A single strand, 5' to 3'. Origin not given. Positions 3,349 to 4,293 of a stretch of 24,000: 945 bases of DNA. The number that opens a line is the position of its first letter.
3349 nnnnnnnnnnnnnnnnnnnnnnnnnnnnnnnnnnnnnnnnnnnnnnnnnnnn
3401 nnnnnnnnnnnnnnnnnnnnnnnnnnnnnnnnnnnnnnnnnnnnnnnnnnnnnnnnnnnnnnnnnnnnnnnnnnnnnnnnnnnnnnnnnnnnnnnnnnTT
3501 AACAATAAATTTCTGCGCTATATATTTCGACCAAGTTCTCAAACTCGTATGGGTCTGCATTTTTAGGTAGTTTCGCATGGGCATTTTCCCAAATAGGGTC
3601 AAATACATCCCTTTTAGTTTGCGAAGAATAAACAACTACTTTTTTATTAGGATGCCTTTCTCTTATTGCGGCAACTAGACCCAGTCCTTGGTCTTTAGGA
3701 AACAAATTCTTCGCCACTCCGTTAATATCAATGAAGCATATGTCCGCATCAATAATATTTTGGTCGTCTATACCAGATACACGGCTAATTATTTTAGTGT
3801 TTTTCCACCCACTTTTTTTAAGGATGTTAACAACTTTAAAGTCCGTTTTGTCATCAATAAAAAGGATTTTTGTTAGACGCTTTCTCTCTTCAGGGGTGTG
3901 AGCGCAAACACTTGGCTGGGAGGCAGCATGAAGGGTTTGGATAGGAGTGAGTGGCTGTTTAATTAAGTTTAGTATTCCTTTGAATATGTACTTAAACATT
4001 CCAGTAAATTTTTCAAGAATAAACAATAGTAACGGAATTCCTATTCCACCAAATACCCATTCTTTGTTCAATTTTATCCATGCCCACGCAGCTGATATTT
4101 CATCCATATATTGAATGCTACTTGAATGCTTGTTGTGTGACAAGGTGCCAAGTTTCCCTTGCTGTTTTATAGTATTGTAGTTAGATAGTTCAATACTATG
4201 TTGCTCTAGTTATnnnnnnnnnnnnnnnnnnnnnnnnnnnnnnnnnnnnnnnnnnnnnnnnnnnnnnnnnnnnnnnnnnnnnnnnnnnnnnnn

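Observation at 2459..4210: Translationally coupled membrane-anchored REC protein and cytoplasmic HK-like ATPase as island cargo: possible defensive two-component module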

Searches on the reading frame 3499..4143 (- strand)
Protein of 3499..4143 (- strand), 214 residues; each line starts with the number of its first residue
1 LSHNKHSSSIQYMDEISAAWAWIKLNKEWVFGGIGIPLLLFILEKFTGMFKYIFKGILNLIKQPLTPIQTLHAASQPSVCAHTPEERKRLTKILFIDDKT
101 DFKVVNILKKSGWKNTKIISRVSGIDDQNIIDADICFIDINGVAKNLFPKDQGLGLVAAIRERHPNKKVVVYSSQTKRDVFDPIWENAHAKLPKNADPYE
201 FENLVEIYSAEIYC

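Call 4: search_protein_families(library=pfam, proteins=[window:3499-4143:-], max_evalue=1)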
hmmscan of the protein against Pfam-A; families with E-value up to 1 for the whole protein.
window:3499-4143:- (214 aa): 2 families
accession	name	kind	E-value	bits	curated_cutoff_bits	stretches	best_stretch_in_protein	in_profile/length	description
PF00072.30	Response_reg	-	0.0088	16.6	30.2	1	94-203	2-108/111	Response regulator receiver domain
PF21706.3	FCSD_central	-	0.063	13.8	27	0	78-123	37-83/116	Sulfide dehydrogenase [flavocytochrome c] flavoprotein chain, central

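Call 5: search_protein_families(library=padloc, proteins=[window:3499-4143:-], max_evalue=1)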
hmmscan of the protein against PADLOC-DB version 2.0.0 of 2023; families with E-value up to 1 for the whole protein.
window:3499-4143:- (214 aa): 5 families
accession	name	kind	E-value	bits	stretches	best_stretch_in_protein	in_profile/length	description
PDLC04646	PDC-M43A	-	5.9e-56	187.5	1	22-211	3-200/203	-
PDLC04645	PDC-M43A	-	3.1e-32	110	1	74-204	113-243/250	-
PDLC04644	PDC-M43A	-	5.8e-32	108.7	1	82-209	36-163/170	-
PDLC01057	C3a59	-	0.0037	15.3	1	92-185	49-134/167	trans-membrane (TM)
PDLC03671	Control_protein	-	0.031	12.5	0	132-143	3-14/84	control protein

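Call 8: search_protein_families(library=ncbifam, proteins=[window:3499-4143:-], max_evalue=0.1)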
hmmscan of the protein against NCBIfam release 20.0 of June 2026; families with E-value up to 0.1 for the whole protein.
window:3499-4143:- (214 aa): 2 families
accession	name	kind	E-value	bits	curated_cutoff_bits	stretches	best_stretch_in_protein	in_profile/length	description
TIGR01818.1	ntrC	equivalog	0.032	13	558.6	1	147-205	51-107/463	nitrogen regulation protein NR(I)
NF007935.0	PRK10651.1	equivalog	0.079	12.1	250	0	123-201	43-116/216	two-component system response regulator NarL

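Call 11: find_homologous_proteins(query=window:3499-4143:-)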
Query window:3499-4143:- (214 aa): 42 proteins with E <= 0.001 among 234 candidates.
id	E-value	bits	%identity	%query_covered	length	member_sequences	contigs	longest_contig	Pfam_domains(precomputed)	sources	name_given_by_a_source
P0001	1.1e-132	458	100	94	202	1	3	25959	-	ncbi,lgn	-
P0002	1.1e-104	367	79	94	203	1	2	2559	-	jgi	jgi:hypothetical protein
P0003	3.1e-99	349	76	94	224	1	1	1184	-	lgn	-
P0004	4.4e-77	276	61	94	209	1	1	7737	-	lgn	-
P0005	2.1e-74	268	56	93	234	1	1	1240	-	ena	-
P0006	6.2e-73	263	57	94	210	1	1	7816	-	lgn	-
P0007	3.2e-72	260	74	73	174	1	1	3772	-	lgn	-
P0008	2.6e-66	241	59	87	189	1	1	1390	-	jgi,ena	-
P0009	5.2e-64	234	54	95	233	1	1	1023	-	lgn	-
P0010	1.7e-61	225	50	94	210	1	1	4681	-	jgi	jgi:hypothetical protein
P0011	1.5e-58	216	51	95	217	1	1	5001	-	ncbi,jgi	jgi:hypothetical protein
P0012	9.5e-57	210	49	94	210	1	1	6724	-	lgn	-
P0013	3.0e-56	208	56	90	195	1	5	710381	-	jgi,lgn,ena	-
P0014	9.1e-55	203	52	90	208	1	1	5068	-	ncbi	-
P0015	7.3e-49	184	47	92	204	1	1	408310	-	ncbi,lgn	-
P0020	3.5e-42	162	42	90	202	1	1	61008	-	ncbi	-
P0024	4.7e-37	146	44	86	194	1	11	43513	PF00072.31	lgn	-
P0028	5.0e-35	139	42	89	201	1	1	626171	-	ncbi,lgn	ncbi:MAG: hypothetical protein AB1724_01995 [Thermodesulfobacteriota bacterium]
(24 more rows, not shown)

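Call 13: find_encoding_contigs(protein=P0001, flank=10000, max_places=4)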
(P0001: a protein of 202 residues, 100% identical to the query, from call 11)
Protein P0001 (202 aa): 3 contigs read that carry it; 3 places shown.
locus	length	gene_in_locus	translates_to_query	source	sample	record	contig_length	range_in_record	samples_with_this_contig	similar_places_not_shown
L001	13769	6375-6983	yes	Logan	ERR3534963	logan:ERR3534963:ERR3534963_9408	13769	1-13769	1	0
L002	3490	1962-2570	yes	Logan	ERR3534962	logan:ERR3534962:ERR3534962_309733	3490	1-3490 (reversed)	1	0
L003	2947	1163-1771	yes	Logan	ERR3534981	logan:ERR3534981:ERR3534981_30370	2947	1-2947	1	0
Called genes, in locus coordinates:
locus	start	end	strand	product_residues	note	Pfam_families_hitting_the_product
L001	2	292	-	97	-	?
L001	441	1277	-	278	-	PF00459:Inositol_P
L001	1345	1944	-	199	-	PF01245:Ribosomal_L19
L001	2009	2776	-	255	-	PF00849:PseudoU_synth_2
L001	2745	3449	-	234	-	PF01255:Prenyltransf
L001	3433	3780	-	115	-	-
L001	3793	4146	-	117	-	PF00708:Acylphosphatase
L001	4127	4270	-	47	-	-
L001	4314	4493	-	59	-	-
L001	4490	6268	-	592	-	PF00239:Resolvase, PF07508:Recombinase, PF13408:Zn_ribbon_recom (weak)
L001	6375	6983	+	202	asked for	-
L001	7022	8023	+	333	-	PF02518:HATPase_c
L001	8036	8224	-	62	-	-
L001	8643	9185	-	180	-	-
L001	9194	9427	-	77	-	-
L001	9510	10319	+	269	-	-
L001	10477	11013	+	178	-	PF13671:AAA_33 (weak)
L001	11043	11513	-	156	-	-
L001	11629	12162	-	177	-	PF06414:Zeta_toxin, PF13671:AAA_33, PF13238:AAA_18 (weak)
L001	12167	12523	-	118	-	-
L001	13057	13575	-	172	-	-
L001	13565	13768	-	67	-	?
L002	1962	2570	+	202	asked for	-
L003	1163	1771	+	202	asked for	-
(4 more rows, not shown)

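Call 24: predict_structure(alignment_id=A1)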
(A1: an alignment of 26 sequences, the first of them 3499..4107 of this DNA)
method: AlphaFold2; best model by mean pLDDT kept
length: 202 residues; sequences in the alignment: 26
mean_pLDDT: 82.3   pTM: 0.64
mean pLDDT of the five models: 82.3, 81.5, 80.6, 80.5, 79.6
residues with pLDDT >= 90: 113; 70-90: 41; 50-70: 27; < 50: 21
segments of 3 or more residues with pLDDT < 50: 42-62
pLDDT, mean of each block of 10 residues (from residue 1): 78 73 75 63 47 40 68 97 92 96 97 97 95 94 96 96 60 89 93 97 94
secondary structure, 60 per line:
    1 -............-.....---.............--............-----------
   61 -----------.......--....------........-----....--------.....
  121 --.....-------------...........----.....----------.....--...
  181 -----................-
elements in order: H2-13 H15-19 H23-35 H38-49 H72-78 E81-84 H91-98 E104-107 H116-120 E123-127 H141-151 E156-160 H171-175 E178-180 H186-201

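Call 27: find_encoding_contigs(protein=P0013, flank=10000, max_places=2)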
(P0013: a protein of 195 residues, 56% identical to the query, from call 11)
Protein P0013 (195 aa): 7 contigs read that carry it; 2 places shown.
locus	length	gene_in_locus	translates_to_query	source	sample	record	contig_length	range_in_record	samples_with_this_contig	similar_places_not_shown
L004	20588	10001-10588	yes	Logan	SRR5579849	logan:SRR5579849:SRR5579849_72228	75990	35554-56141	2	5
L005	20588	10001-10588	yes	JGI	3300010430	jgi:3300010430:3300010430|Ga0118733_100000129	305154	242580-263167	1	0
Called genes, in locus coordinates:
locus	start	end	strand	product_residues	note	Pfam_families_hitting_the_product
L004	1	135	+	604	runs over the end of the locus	PF08439:Peptidase_M3_N, PF01432:Peptidase_M3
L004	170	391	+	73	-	-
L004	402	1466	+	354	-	PF07681:DoxX (faint)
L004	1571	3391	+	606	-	PF01411:tRNA-synt_2c, PF07973:tRNA_SAD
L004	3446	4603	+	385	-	-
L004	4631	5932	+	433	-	PF21110:GlxA (weak)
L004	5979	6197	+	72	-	PF01176:eIF-1a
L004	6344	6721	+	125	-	PF00416:Ribosomal_S13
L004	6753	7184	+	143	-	PF00411:Ribosomal_S11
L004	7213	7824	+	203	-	PF00163:Ribosomal_S4, PF01479:S4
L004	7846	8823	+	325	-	PF01193:RNA_pol_L, PF01000:RNA_pol_A_bac, PF03118:RNA_pol_A_CTD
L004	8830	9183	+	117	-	PF01196:Ribosomal_L17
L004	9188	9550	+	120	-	PF00572:Ribosomal_L13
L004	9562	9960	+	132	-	PF00380:Ribosomal_S9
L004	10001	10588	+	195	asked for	-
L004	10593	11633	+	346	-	PF02518:HATPase_c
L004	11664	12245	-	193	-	PF06197:DUF998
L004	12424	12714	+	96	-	-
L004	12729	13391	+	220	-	PF01025:GrpE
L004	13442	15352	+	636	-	PF00012:HSP70, PF06723:MreB_Mbl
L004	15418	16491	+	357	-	PF00226:DnaJ, PF01556:DnaJ_C, PF15777:Anti-TRAP (faint), PF00684:DnaJ_CXXCXGXG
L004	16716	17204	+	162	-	-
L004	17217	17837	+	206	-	PF00856:SET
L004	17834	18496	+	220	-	-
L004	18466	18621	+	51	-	-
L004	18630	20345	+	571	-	PF00512:HisKA, PF02518:HATPase_c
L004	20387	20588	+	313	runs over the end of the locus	PF00579:tRNA-synt_1b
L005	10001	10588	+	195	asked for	-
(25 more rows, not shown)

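Call 28: find_encoding_contigs(protein=P0015, flank=10000, max_places=2)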
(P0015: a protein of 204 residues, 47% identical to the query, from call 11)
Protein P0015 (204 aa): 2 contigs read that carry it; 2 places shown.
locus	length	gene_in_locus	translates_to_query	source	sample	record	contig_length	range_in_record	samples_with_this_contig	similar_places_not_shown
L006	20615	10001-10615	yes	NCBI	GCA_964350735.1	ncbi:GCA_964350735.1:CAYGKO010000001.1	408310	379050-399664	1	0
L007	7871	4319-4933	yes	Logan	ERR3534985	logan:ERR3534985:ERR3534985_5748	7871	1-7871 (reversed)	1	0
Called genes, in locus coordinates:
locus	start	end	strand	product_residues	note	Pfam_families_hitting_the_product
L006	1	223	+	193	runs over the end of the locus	PF07963:N_methyl (weak)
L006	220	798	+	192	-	-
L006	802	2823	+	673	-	PF22745:Nlig-Ia, PF01653:DNA_ligase_aden, PF03120:OB_DNA_ligase, PF14520:HHH_5 (faint), PF12826:HHH_2, PF00533:BRCT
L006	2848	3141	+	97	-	PF02686:GatC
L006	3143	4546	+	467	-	PF01425:Amidase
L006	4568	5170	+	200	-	-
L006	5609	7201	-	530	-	PF00239:Resolvase, PF07508:Recombinase (weak), PF13408:Zn_ribbon_recom (weak)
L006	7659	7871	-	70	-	-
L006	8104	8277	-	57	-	-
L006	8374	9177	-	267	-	-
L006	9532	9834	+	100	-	-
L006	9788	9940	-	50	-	-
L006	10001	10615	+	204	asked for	-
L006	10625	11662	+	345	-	PF02518:HATPase_c (weak)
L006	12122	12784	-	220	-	PF00483:NTP_transferase, PF12804:NTP_transf_3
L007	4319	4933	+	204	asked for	-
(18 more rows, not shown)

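Call 29: find_encoding_contigs(protein=P0028, flank=10000, max_places=2)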
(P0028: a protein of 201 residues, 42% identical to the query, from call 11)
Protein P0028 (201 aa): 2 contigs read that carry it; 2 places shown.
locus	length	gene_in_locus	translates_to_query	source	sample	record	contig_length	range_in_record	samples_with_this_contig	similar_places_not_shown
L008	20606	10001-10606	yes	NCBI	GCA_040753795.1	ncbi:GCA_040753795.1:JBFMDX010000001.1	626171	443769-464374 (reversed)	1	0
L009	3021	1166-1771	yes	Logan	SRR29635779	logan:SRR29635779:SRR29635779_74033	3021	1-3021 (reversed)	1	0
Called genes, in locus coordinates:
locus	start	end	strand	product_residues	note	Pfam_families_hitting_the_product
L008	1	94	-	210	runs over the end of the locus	PF27271:AF_1327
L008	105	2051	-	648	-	PF00069:Pkinase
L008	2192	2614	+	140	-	PF00472:RF-1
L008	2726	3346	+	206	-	PF13489:Methyltransf_23, PF07021:MetW (weak), PF13847:Methyltransf_31, PF08241:Methyltransf_11, PF08242:Methyltransf_12, PF13649:Methyltransf_25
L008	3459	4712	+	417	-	PF00149:Metallophos, PF12850:Metallophos_2 (faint)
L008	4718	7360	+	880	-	PF02463:SMC_N (faint), PF13476:AAA_23, PF13514:AAA_27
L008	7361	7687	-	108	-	PF02452:PemK_toxin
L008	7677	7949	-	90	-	PF04014:MazE_antitoxin (weak)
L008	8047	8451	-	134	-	PF01894:YjbQ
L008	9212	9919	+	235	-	-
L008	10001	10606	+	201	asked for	-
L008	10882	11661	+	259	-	-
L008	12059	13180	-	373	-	PF05958:tRNA_U5-meth_tr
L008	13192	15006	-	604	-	PF02771:Acyl-CoA_dh_N, PF02770:Acyl-CoA_dh_M, PF00441:Acyl-CoA_dh_1, PF22924:ACOX_C_alpha1, PF12806:Acyl-CoA_dh_C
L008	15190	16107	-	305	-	PF03781:FGE-sulfatase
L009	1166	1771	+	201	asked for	-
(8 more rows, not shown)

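Call 30: fold_search(model_id=the predicted structure, library=pdb)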
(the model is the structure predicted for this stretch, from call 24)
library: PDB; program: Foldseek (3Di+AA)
matches with E <= 10: 1722; with E <= 0.001: 256
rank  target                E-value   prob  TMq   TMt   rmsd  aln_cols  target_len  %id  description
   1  8tef_A                1.2e-05  1.00  0.43  0.19   3.7       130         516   21  PorX primitive monoclinic crystal form (released 2024-04-17)
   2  7od9_B                1.4e-05  1.00  0.44  0.65   3.8       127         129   20  Crystal structure of activated CheY fused to the C-terminal domain of CheF (released 2022-04-27)
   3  1e6l                  1.7e-05  1.00  0.45  0.68   3.8       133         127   17  Two-component signal transduction system D13A mutant of CheY (released 2001-03-05)
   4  3crn_A                1.8e-05  1.00  0.48  0.73   3.0       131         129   17  Crystal structure of response regulator receiver domain protein (CheY-like) from Methanospirillum hungatei JF-1 (released 2008-04-22)
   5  5hm6_A                1.8e-05  1.00  0.41  0.65   4.3       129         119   16  N-terminal domain of BfmR from Acinetobacter baumannii (released 2017-01-18)
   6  7pv7_A                2.0e-05  1.00  0.45  0.19   3.4       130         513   22  Crystal structure of dimeric Porphyromonas gingivalis PorX, a type 9 secretion system response regulator. (released 2022-12-14)
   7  3crn_B                2.1e-05  1.00  0.49  0.75   3.0       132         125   19  Crystal structure of response regulator receiver domain protein (CheY-like) from Methanospirillum hungatei JF-1 (released 2008-04-22)
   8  4dn6_A                2.3e-05  1.00  0.43  0.66   4.1       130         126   12  Crystal structure of a putative pilus assembly protein (cpaE) from Burkholderia thailandensis E264 at 2.80 A resolutio (released 2012-02-29)
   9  8ted_B                2.6e-05  1.00  0.46  0.20   3.4       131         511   20  PorX primitive orthorhombic crystal form (released 2024-04-17)
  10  4dad                  2.7e-05  1.00  0.47  0.67   3.6       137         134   14  Crystal structure of a Putative pilus assembly-related protein (BPSS2195) from Burkholderia pseudomallei K96243 at 2.50  (released 2012-01-25)
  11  2che                  2.9e-05  1.00  0.45  0.67   3.8       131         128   18  STRUCTURE OF THE MG2+-BOUND FORM OF CHEY AND MECHANISM OF PHOSPHORYL TRANSFER IN BACTERIAL CHEMOTAXIS (released 1994-04-30)
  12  8tef_C                2.9e-05  1.00  0.43  0.19   3.6       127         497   21  PorX primitive monoclinic crystal form (released 2024-04-17)
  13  1rnl                  2.9e-05  1.00  0.38  0.39   4.7       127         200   22  THE NITRATE/NITRITE RESPONSE REGULATOR PROTEIN NARL FROM NARL (released 1996-11-08)
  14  7pvk_A                3.1e-05  1.00  0.44  0.19   3.6       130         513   24  X-ray structure of dimeric PorX (T272A mutant), in complex with pGpG. (released 2022-12-14)
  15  4hns                  3.3e-05  1.00  0.44  0.68   3.5       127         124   22  Crystal structure of activated CheY3 of Vibrio cholerae (released 2013-10-02)
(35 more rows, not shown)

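Call 33: find_encoding_contigs(protein=P0020, flank=10000, max_places=2)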
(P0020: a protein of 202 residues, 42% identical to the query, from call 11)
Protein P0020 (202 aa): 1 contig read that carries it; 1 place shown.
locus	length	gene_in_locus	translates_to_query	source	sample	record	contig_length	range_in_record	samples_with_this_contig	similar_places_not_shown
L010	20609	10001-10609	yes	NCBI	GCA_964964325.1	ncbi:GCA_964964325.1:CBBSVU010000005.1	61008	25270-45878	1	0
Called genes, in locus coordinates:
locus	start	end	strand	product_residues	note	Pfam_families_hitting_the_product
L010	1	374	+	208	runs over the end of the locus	-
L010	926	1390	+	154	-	PF00293:NUDIX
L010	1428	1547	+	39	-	PF01541:GIY-YIG (weak)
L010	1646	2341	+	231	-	PF01209:Ubie_methyltran (weak), PF13489:Methyltransf_23, PF02353:CMAS (weak), PF02390:Methyltransf_4 (faint), PF13847:Methyltransf_31, PF08241:Methyltransf_11, PF08242:Methyltransf_12, PF13649:Methyltransf_25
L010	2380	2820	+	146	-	PF16798:DUF5069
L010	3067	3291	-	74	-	PF04070:DUF378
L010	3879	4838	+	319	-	PF03462:PCRF, PF00472:RF-1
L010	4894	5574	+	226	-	PF02463:SMC_N (weak), PF00005:ABC_tran, PF13304:AAA_21 (faint)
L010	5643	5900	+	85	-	PF01541:GIY-YIG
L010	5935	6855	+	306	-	PF18075:FtsX_ECD, PF02687:FtsX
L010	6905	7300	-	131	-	-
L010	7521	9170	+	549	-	PF06418:CTP_synth_N, PF00117:GATase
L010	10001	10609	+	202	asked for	-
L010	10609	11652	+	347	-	PF02518:HATPase_c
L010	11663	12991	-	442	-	PF00239:Resolvase, PF07508:Recombinase, PF13408:Zn_ribbon_recom (weak)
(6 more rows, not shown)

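Call 34: find_encoding_contigs(protein=P0024, flank=10000, max_places=3)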
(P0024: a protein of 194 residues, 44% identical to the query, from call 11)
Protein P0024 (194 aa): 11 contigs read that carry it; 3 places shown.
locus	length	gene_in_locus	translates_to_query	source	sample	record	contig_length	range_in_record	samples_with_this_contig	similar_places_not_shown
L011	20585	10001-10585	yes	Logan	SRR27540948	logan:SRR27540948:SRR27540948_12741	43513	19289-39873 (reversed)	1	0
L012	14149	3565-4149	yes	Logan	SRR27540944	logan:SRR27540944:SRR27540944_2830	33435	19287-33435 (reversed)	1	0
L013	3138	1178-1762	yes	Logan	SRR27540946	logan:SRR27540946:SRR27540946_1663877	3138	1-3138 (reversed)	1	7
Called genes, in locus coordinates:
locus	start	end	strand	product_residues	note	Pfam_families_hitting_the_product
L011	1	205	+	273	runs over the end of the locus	PF04536:TPM_phosphatase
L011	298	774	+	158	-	PF04536:TPM_phosphatase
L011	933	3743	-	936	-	PF13620:CarboxypepD_reg, PF13715:CarbopepD_reg_2, PF14905:OMP_b-brl_3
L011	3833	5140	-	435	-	PF00009:GTP_EFTU, PF01926:MMR_HSR1, PF02421:FeoB_N, PF04548:AIG1 (weak), PF00009:GTP_EFTU, PF01926:MMR_HSR1, PF02421:FeoB_N, PF14714:KH_dom-like, +8 more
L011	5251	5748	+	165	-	-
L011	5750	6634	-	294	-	PF00071:Ras, PF00350:Dynamin_N (faint), PF01926:MMR_HSR1, PF02421:FeoB_N, PF03193:RsgA_GTPase (faint), PF10662:PduV-EutP (faint), PF00009:GTP_EFTU, PF07650:KH_2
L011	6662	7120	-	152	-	PF00588:SpoU_methylase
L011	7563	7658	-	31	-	-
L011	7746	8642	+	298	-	PF18962:Por_Secre_tail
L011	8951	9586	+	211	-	-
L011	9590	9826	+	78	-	-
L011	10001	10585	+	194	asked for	PF00072:Response_reg (weak)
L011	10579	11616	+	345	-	PF02518:HATPase_c (weak)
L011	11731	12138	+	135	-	-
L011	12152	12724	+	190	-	PF00027:cNMP_binding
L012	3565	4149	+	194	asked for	PF00072:Response_reg (weak)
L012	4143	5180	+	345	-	PF02518:HATPase_c (weak)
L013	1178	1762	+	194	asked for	PF00072:Response_reg (weak)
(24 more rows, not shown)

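Call 37: search_solved_structures(query=A1, max_evalue=0.01, show_alignments=3)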
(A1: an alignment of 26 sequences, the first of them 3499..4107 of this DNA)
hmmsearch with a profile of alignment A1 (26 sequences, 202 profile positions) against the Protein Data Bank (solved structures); distinct sequences matched with E-value up to 0.01: 0.
